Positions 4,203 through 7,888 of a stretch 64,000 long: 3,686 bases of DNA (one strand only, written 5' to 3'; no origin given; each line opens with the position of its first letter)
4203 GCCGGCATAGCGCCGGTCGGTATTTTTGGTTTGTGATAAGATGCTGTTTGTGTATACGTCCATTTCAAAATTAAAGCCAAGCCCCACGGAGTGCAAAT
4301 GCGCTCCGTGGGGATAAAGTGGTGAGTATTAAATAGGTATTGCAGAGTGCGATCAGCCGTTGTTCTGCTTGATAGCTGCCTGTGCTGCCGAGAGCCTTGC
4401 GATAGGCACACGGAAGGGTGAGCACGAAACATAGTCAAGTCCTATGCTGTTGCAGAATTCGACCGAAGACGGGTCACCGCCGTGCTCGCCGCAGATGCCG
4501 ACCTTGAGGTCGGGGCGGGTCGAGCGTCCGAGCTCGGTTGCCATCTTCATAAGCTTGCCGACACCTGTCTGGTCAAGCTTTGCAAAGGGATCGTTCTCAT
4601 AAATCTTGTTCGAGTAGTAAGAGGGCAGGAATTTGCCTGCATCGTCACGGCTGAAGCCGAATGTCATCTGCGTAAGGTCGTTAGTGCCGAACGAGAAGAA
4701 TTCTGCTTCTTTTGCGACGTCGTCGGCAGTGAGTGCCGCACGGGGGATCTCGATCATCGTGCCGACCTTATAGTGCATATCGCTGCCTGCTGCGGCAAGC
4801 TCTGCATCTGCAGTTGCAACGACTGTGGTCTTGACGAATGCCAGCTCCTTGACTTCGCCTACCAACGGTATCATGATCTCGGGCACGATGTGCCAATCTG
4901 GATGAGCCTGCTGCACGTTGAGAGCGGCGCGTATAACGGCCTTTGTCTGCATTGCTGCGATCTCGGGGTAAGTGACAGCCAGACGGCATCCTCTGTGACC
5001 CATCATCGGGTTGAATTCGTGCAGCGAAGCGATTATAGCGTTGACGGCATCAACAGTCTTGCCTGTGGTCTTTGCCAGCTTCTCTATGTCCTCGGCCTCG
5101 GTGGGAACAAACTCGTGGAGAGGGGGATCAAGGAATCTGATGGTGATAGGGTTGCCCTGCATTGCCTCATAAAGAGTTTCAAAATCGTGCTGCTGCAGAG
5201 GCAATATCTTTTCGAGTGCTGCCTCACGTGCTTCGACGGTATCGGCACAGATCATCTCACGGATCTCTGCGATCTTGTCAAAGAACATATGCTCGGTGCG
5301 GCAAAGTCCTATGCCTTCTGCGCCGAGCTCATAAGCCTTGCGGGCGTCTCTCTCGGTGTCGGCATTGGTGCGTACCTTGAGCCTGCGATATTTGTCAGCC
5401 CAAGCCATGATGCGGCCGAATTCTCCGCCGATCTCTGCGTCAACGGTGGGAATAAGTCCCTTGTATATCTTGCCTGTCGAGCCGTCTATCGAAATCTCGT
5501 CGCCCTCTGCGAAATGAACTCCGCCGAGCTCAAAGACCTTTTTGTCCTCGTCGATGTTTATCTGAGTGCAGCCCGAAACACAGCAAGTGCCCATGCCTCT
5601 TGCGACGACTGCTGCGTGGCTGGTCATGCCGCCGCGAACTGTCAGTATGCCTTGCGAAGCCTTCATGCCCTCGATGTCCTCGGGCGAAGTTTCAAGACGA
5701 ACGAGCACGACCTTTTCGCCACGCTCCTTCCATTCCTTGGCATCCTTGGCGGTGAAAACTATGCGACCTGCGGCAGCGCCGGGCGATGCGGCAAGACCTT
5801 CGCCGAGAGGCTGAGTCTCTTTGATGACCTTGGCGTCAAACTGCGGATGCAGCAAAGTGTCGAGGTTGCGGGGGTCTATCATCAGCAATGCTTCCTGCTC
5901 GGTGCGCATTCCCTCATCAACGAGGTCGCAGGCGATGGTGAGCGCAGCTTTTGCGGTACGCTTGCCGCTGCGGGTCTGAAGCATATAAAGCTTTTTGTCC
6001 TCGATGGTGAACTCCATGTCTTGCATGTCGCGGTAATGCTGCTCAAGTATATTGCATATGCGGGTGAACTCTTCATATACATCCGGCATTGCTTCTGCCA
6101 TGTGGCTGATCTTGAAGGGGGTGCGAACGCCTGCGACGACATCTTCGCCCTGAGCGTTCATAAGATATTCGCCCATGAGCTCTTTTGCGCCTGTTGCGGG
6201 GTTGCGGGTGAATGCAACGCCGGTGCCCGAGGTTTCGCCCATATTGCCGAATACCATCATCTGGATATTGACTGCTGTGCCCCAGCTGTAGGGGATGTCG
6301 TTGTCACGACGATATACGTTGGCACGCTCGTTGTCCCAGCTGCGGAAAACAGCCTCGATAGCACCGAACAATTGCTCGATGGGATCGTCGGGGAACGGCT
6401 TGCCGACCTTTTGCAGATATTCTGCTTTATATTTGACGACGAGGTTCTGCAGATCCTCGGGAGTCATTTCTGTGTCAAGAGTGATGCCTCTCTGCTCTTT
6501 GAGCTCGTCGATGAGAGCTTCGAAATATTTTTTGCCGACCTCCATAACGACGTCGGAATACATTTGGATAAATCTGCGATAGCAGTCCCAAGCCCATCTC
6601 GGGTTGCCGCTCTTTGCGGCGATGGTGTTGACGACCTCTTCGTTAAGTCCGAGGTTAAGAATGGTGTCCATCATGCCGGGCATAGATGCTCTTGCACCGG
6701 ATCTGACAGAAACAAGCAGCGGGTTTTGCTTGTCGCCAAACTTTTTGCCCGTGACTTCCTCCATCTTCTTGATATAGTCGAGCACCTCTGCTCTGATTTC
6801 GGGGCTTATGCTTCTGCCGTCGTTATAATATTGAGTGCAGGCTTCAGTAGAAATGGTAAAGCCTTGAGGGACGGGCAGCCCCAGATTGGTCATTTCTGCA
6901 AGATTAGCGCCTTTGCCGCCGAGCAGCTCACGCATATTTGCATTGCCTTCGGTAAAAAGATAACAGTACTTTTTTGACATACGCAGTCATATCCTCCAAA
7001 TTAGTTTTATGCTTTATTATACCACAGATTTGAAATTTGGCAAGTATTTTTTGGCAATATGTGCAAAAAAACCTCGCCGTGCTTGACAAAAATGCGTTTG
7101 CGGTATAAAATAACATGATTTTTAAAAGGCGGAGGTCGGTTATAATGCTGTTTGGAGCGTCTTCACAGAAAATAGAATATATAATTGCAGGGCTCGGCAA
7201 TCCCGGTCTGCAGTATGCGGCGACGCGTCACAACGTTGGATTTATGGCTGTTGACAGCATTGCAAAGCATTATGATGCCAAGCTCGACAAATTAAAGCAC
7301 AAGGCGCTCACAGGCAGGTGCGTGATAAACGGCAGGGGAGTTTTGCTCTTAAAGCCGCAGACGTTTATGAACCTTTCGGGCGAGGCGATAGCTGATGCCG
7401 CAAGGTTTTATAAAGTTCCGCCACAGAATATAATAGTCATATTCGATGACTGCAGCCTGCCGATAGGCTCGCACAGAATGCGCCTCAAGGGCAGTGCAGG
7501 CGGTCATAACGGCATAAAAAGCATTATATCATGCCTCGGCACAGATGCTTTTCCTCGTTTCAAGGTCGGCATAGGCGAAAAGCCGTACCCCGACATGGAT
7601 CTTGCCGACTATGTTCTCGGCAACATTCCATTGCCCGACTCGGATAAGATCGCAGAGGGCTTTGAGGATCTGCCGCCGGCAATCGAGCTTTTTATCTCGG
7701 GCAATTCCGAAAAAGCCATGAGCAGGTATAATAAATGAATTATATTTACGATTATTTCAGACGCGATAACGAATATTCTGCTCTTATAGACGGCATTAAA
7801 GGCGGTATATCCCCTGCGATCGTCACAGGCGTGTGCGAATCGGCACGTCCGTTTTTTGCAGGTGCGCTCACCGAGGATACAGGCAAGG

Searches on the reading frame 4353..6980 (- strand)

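Call 100: search_protein_families(library=pfam, proteins=[window:4353-6980:-], max_evalue=0.00001)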
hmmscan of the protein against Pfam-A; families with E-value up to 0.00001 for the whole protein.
window:4353-6980:- (875 aa): 3 families
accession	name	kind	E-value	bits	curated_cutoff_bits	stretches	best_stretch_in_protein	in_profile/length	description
PF02896.24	PEP-utilizers_C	-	4.2e-78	262.9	22.8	1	520-868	6-291/293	PEP-utilising enzyme, PEP-binding domain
PF01326.24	PPDK_N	-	1.6e-56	192.4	27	3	61-292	76-221/328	Pyruvate phosphate dikinase, AMP/ATP-binding domain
PF00391.29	PEP-utilizers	-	6.3e-23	80.6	23.1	1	422-503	3-72/72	PEP-utilising enzyme, mobile domain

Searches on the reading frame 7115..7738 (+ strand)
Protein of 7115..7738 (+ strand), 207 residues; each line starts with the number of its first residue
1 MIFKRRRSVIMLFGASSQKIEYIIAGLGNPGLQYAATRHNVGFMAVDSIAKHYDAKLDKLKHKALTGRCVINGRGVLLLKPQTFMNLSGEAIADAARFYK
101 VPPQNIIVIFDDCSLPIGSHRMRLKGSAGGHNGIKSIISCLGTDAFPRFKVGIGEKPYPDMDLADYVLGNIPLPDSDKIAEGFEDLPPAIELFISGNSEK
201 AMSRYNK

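Call 100: search_protein_families(library=pfam, proteins=[window:7115-7738:+], max_evalue=0.00001)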
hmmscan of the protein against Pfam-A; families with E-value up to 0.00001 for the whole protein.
window:7115-7738:+ (207 aa): 1 family
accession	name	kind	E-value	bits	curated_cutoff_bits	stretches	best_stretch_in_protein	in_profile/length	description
PF01195.25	Pept_tRNA_hydro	-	6.1e-65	218.9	27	1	23-206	1-183/183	Peptidyl-tRNA hydrolase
